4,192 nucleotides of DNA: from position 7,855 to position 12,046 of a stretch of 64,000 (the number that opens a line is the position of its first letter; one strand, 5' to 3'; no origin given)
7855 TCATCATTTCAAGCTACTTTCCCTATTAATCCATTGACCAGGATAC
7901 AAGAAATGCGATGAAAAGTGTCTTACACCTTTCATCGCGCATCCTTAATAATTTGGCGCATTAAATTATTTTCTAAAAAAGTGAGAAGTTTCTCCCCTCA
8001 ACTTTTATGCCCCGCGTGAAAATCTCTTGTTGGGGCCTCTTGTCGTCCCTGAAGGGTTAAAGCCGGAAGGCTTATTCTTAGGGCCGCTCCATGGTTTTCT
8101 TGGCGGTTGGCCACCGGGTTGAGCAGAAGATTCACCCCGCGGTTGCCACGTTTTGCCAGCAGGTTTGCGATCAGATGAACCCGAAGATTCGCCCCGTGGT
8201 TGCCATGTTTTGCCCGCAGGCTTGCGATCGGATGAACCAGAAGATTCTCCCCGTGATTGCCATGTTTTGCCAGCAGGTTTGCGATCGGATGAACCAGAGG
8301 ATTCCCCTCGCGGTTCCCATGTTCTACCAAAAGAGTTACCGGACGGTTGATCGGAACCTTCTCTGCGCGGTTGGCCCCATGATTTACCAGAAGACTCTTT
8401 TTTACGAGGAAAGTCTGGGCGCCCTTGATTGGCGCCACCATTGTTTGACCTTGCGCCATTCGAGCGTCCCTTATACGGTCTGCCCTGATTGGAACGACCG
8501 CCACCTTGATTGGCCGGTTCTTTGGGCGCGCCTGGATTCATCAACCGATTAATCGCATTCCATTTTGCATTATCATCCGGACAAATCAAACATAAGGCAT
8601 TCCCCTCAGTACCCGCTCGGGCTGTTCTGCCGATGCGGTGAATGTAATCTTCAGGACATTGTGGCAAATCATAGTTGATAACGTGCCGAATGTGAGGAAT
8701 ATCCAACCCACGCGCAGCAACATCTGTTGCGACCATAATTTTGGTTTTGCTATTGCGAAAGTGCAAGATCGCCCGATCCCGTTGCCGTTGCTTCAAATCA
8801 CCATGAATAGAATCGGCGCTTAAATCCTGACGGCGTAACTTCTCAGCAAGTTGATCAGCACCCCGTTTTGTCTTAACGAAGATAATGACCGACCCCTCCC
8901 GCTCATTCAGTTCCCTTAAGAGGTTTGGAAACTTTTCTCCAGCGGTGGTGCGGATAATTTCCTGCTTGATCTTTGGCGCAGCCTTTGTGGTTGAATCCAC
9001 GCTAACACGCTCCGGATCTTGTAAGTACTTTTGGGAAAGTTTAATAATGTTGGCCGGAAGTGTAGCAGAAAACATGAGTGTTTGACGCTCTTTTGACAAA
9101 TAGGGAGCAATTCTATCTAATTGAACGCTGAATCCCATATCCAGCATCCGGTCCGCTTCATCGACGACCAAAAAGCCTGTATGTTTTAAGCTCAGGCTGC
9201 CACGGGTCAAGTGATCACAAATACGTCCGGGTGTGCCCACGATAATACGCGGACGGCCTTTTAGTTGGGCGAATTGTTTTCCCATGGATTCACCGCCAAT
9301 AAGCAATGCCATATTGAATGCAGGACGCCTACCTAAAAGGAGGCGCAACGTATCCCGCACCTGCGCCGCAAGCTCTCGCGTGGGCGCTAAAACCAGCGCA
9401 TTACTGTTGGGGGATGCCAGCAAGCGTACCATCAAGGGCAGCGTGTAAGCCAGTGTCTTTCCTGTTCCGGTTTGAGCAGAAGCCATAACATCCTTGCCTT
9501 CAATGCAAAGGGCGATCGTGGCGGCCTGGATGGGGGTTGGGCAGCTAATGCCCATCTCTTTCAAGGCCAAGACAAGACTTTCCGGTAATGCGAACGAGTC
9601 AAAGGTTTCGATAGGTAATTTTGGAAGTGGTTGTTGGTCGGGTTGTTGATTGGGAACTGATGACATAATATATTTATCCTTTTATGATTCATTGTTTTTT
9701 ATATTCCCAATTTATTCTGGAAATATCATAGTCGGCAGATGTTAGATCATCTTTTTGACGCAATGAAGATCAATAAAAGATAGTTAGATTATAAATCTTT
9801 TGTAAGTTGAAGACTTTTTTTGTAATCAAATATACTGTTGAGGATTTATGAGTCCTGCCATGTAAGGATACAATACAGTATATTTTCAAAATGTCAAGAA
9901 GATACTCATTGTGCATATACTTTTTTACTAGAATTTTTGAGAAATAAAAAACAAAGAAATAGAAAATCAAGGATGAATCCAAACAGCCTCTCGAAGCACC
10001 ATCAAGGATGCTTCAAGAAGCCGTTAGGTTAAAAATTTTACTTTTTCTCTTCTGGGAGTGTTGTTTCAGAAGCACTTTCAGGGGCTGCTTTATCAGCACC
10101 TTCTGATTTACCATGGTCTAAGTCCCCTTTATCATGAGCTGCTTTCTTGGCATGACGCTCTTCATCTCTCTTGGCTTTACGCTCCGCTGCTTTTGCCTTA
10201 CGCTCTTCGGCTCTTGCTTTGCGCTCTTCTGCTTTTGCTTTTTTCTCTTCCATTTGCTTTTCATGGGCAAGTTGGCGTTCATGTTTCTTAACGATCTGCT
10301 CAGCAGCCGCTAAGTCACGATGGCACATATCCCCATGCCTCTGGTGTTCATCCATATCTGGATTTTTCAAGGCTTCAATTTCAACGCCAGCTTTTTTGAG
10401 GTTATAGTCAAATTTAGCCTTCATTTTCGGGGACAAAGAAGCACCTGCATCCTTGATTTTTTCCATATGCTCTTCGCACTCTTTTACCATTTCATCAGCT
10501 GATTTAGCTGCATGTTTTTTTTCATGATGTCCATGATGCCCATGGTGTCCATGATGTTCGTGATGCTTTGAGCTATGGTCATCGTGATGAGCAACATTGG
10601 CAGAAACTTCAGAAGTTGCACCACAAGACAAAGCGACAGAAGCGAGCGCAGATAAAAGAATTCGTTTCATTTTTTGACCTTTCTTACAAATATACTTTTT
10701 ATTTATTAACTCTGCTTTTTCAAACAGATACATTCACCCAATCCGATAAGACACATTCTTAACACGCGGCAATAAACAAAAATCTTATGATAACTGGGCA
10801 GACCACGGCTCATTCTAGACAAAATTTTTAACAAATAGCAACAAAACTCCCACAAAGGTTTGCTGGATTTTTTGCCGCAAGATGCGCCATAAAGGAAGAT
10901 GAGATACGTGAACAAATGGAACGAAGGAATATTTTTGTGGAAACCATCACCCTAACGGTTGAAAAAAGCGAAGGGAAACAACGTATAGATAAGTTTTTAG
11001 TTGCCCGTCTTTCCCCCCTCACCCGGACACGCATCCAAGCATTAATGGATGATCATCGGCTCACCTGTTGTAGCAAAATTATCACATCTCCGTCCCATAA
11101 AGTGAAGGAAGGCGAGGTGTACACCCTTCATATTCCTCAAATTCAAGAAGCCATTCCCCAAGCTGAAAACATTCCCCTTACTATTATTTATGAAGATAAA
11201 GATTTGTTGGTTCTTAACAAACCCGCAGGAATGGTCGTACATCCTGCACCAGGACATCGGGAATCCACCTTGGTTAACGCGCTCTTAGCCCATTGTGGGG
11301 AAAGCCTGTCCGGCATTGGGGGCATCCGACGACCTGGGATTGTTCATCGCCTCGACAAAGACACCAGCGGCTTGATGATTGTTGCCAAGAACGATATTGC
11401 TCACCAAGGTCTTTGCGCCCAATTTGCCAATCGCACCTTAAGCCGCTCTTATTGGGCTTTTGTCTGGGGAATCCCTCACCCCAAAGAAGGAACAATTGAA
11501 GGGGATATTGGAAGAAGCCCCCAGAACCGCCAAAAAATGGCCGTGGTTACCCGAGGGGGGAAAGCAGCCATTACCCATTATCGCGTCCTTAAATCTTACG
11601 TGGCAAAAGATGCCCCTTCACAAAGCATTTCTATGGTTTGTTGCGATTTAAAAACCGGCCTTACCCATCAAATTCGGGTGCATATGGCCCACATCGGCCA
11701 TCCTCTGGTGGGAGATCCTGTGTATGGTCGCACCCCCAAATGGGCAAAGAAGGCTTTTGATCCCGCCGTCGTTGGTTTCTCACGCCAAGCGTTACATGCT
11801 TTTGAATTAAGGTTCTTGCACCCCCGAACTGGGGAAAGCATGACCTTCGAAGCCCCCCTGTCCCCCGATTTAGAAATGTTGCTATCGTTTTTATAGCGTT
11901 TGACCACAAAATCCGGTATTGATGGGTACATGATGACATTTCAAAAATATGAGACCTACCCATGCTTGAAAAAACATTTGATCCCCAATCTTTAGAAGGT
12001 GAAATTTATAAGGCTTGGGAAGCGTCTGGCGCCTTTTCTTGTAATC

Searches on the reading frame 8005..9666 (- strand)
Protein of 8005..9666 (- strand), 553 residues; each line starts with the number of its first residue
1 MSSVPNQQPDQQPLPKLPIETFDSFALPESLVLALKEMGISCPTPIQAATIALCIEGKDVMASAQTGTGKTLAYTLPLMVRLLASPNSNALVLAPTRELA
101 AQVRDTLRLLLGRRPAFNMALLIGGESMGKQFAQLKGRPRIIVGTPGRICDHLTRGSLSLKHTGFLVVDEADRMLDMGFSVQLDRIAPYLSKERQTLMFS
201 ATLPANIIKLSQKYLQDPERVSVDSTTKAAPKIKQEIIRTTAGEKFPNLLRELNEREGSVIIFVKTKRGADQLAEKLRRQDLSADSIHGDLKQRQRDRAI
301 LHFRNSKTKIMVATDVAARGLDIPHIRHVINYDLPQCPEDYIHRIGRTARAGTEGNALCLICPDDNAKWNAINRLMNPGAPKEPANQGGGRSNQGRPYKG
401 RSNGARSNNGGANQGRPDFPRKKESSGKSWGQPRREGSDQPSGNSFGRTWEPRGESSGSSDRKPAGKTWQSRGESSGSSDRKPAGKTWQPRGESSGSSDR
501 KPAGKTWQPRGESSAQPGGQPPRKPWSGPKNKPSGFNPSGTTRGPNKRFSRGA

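Call 91: search_protein_families(library=pfam, proteins=[window:8005-9666:-], max_evalue=0.001)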
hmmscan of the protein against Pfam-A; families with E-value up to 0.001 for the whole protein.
window:8005-9666:- (553 aa): 4 families
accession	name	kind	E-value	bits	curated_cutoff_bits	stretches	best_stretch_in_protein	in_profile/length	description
PF00270.35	DEAD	-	2e-46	158.2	26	1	44-207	1-164/167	DEAD/DEAH box helicase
PF00271.37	Helicase_C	-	2.3e-34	118.4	23.5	1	245-352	2-110/110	Helicase conserved C-terminal domain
PF04851.21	ResIII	-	5.3e-11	43.1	22.5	1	58-203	24-162/164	Type III restriction enzyme, res subunit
PF13245.12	AAA_19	-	0.00023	21.8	25.1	0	52-182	6-109/134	AAA domain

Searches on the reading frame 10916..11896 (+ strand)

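Call 91: search_protein_families(library=pfam, proteins=[window:10916-11896:+], max_evalue=0.001)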
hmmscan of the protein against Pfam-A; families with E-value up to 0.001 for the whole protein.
window:10916-11896:+ (326 aa): 1 family
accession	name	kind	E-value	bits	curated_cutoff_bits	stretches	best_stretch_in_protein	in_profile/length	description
PF00849.27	PseudoU_synth_2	-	1.6e-34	119.8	26.8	1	96-259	1-152/152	RNA pseudouridylate synthase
